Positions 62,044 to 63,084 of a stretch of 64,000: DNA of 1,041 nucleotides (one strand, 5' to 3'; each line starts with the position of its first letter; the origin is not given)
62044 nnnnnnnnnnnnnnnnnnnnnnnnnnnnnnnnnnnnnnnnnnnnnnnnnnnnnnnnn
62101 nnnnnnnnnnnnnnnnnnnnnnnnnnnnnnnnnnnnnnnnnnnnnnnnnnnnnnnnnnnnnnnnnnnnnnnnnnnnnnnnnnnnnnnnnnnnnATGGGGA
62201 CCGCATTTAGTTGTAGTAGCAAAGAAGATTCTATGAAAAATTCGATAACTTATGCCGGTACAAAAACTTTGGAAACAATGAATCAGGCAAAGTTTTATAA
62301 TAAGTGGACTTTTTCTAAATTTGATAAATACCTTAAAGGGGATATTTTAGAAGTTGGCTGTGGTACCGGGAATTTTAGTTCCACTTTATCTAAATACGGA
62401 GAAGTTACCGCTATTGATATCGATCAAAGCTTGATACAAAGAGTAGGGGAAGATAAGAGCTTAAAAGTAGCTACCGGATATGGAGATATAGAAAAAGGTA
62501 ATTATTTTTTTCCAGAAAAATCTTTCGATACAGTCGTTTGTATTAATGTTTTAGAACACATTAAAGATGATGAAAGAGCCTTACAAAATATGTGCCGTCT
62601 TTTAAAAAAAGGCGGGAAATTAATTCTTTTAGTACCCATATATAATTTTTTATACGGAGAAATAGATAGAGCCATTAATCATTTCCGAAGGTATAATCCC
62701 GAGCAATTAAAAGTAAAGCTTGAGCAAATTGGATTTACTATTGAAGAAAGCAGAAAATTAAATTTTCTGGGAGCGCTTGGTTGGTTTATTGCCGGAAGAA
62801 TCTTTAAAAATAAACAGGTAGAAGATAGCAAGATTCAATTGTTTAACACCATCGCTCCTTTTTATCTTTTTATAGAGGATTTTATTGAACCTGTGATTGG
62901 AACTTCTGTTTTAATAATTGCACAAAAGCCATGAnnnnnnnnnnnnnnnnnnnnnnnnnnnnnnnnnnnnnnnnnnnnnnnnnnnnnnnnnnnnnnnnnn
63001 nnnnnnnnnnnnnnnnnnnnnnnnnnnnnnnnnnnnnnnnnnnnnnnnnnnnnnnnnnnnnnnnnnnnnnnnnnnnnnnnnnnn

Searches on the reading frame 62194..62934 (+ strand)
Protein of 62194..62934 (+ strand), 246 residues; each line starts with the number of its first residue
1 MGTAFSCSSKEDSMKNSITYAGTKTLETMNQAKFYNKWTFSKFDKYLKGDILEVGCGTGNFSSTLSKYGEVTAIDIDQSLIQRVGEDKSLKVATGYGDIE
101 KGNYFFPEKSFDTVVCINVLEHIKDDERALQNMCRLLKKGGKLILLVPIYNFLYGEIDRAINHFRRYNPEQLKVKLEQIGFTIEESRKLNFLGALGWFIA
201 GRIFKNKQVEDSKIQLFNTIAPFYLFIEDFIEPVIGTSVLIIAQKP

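Call 54: search_protein_families(library=pfam, proteins=[window:62194-62934:+], max_evalue=0.001)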
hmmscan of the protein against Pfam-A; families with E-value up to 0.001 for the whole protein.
window:62194-62934:+ (246 aa): 9 families
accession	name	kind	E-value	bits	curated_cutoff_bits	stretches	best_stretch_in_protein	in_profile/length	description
PF08241.18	Methyltransf_11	-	5.5e-21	75.5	21.2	1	52-145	1-95/95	Methyltransferase domain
PF13489.12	Methyltransf_23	-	1e-18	68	27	1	48-185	23-163/164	Methyltransferase domain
PF13649.12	Methyltransf_25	-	2.2e-18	67.2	27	1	51-141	1-97/97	Methyltransferase domain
PF08242.18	Methyltransf_12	-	1.5e-17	64.6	30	1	52-143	1-98/98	Methyltransferase domain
PF13847.12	Methyltransf_31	-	4e-15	56.2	27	1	51-145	7-109/145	Methyltransferase domain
PF05401.17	NodS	-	4.6e-08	33.6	24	1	38-145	35-144/201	Nodulation protein S (NodS)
PF01209.24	Ubie_methyltran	-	1.1e-07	31.9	20.1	1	31-146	31-152/233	ubiE/COQ5 methyltransferase family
PF07021.18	MetW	-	2.3e-07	31.1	21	1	51-139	17-104/193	Methionine biosynthesis protein MetW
PF02353.26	CMAS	-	0.00036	20.4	27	1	24-145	41-164/273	Mycolic acid cyclopropane synthetase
